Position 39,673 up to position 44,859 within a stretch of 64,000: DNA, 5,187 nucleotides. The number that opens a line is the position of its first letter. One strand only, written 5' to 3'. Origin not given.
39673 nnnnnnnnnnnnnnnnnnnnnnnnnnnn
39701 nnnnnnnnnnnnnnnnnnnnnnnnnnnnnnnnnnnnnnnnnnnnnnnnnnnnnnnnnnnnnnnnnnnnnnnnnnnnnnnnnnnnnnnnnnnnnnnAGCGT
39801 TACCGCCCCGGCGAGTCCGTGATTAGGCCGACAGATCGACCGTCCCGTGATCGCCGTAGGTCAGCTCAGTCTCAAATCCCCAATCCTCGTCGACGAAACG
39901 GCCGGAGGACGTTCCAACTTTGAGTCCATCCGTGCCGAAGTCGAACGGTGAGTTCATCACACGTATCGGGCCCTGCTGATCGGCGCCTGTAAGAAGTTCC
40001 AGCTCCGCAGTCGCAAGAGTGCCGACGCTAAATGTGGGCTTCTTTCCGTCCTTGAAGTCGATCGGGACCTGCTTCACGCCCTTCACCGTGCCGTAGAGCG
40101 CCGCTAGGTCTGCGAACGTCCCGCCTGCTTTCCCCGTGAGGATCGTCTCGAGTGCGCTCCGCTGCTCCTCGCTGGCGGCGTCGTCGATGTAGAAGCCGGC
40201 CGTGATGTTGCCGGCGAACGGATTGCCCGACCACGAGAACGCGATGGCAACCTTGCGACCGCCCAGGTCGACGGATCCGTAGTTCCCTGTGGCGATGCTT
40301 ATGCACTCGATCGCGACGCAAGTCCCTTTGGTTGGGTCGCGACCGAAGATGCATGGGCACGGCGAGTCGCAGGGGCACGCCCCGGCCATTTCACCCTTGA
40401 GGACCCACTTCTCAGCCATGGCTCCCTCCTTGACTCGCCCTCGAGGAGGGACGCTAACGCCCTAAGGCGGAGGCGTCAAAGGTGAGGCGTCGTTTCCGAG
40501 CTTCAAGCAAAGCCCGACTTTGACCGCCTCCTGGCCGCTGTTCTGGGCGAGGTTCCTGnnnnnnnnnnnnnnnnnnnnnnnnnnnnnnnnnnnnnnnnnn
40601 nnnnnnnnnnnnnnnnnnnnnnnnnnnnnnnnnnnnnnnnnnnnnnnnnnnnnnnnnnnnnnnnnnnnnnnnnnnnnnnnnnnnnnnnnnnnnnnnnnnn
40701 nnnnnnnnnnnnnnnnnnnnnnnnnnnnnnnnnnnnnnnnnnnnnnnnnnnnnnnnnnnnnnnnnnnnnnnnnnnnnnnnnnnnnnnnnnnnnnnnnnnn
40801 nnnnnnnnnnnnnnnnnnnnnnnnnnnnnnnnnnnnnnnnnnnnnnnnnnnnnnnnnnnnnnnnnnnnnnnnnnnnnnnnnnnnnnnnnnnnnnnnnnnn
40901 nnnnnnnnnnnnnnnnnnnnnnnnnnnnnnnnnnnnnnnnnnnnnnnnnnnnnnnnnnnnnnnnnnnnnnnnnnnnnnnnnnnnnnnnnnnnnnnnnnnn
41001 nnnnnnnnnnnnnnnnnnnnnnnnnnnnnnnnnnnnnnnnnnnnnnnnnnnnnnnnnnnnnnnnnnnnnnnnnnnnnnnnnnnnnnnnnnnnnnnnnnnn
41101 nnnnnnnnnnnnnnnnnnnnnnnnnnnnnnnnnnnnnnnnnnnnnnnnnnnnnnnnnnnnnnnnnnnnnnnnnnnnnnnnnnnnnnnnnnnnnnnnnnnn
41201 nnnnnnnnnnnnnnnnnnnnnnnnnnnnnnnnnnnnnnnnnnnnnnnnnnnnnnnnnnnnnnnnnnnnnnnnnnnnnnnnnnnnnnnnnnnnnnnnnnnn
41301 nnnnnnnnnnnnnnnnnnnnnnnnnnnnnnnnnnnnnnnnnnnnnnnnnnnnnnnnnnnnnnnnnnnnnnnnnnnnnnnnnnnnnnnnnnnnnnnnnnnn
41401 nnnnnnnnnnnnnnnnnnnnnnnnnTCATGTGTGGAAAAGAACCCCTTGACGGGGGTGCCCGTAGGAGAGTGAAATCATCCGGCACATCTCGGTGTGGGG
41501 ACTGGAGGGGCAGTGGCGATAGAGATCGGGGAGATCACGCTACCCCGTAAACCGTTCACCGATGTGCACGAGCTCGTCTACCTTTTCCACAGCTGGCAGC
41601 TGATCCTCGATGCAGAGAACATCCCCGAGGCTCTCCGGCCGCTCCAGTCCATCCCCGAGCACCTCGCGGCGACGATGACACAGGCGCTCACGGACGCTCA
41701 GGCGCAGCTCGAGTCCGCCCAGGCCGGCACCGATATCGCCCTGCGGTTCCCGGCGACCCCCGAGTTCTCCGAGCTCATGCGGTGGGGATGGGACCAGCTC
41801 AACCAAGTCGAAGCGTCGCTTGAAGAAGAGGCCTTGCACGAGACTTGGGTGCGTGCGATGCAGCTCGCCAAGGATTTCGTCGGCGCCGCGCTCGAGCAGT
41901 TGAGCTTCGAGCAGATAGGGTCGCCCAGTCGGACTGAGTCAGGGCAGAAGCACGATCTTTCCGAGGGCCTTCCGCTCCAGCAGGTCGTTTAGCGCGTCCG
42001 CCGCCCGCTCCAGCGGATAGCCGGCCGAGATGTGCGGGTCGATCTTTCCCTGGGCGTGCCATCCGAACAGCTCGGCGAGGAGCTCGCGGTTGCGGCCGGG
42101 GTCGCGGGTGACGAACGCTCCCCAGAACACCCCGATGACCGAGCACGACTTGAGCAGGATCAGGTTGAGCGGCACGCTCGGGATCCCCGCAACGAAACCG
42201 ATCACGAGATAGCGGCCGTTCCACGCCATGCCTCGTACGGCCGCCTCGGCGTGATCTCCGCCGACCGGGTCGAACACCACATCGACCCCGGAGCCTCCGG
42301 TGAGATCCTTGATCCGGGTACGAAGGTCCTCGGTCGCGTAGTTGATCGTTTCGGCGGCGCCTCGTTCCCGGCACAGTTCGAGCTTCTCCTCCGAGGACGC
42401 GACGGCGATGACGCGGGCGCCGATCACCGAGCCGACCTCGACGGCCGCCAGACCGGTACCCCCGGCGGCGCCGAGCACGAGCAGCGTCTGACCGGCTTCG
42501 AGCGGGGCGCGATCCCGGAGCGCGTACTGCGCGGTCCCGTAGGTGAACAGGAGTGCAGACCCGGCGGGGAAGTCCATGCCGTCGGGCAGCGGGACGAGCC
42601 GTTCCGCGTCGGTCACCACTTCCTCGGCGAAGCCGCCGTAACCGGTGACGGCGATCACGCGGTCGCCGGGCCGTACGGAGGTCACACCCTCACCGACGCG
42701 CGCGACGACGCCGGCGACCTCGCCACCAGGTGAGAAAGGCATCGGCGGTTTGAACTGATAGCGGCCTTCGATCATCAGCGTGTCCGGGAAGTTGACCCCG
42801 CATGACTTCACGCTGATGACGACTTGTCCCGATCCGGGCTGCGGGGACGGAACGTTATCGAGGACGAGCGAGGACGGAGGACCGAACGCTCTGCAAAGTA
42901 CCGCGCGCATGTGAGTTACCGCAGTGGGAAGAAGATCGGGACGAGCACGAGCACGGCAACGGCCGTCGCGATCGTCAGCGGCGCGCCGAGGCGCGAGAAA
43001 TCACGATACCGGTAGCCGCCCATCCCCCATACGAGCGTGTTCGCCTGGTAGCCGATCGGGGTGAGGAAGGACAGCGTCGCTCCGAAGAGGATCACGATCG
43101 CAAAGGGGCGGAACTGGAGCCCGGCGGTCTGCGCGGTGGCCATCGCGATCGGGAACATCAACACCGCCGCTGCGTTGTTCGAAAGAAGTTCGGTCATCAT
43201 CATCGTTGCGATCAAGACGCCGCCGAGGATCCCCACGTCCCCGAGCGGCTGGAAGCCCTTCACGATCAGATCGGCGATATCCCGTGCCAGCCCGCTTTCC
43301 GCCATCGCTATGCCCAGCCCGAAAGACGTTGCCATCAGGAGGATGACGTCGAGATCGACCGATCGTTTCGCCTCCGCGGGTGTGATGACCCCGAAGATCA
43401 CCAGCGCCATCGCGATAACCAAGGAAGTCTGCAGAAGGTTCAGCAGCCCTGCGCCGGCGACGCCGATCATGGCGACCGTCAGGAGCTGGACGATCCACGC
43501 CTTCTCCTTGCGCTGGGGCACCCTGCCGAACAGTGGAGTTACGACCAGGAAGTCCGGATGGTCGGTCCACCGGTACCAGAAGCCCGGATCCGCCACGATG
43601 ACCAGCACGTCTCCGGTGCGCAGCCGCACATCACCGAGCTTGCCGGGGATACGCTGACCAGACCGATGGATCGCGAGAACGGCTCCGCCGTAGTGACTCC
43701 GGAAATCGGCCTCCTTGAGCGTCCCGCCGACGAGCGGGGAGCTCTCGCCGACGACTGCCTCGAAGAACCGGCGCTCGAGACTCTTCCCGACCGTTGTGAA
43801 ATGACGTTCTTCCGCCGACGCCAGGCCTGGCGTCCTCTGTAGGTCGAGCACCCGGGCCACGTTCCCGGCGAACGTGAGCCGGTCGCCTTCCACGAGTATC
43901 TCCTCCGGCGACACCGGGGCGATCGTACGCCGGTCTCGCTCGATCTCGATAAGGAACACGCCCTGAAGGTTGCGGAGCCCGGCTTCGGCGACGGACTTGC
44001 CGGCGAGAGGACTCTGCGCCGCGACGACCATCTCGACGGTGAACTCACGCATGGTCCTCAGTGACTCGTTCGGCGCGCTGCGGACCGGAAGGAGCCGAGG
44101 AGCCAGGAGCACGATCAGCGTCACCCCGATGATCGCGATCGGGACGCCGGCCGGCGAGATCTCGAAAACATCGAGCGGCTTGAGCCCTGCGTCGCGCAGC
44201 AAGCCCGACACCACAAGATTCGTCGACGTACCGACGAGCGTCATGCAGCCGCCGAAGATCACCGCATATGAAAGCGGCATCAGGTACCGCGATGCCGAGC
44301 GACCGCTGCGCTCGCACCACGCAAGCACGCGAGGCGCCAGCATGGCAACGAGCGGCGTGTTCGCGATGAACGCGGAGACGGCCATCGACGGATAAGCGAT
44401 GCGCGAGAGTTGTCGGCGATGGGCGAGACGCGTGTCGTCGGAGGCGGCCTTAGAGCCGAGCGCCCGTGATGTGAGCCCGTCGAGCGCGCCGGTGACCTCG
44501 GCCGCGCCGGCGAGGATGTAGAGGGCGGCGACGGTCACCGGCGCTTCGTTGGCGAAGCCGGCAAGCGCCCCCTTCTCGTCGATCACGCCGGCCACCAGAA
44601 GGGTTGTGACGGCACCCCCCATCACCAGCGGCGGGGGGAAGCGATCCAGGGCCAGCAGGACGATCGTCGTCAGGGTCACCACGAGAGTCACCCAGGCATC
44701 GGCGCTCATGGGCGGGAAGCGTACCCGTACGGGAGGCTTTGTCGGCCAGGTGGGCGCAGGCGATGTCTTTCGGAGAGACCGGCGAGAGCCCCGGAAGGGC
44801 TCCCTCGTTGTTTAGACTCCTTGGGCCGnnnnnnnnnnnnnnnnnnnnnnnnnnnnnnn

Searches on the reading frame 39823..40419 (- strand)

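Call 12: search_protein_families(library=pfam, proteins=[window:39823-40419:-], max_evalue=0.0001)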
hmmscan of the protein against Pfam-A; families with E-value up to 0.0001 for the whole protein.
window:39823-40419:- (198 aa): 1 family
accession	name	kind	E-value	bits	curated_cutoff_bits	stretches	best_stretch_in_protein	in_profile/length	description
PF07040.16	DUF1326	-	3.7e-44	151.4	25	1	14-158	2-149/177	Protein of unknown function (DUF1326)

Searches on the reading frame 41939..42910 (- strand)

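Call 12: search_protein_families(library=pfam, proteins=[window:41939-42910:-], max_evalue=0.0001)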
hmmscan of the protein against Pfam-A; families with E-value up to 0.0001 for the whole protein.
window:41939-42910:- (323 aa): 3 families
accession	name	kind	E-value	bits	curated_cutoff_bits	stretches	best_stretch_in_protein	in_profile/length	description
PF00107.32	ADH_zinc_N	-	1.6e-27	96.5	31.8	1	151-268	1-117/129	Zinc-binding dehydrogenase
PF13602.12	ADH_zinc_N_2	-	6.1e-21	76.2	27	1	184-321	2-134/134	Zinc-binding dehydrogenase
PF08240.17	ADH_N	-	6.4e-19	68.6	23.5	1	26-110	1-104/104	Alcohol dehydrogenase GroES-like domain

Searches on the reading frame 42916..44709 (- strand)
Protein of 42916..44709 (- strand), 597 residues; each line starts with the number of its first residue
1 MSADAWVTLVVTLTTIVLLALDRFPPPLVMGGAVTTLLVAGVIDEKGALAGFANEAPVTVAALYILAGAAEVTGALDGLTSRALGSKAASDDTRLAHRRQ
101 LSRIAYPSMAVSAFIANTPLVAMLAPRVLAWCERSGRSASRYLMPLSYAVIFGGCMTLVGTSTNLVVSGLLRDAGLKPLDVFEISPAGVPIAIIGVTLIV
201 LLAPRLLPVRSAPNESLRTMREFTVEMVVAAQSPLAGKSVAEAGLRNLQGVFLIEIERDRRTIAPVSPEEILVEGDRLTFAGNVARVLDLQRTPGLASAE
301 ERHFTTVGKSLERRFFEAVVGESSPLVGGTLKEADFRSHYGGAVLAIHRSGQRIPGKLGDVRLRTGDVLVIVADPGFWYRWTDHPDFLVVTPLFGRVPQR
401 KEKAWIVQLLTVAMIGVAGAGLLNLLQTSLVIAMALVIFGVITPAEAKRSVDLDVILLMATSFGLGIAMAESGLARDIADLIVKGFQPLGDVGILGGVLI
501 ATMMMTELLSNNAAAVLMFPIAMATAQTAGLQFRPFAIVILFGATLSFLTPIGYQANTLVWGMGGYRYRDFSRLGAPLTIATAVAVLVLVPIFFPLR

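Call 12: search_protein_families(library=pfam, proteins=[window:42916-44709:-], max_evalue=0.0001)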
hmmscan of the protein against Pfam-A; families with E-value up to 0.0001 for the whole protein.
window:42916-44709:- (597 aa): 3 families
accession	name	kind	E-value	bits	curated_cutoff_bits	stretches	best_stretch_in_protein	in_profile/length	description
PF03600.22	CitMHS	-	1.2e-55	189.4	31.9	1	16-542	1-335/336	Citrate transporter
PF02080.26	TrkA_C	-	1e-25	89.8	27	2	225-292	2-68/71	TrkA-C domain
PF00939.25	Na_sulph_symp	-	1.3e-09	38.1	27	1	436-590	304-462/472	Sodium:sulfate symporter transmembrane region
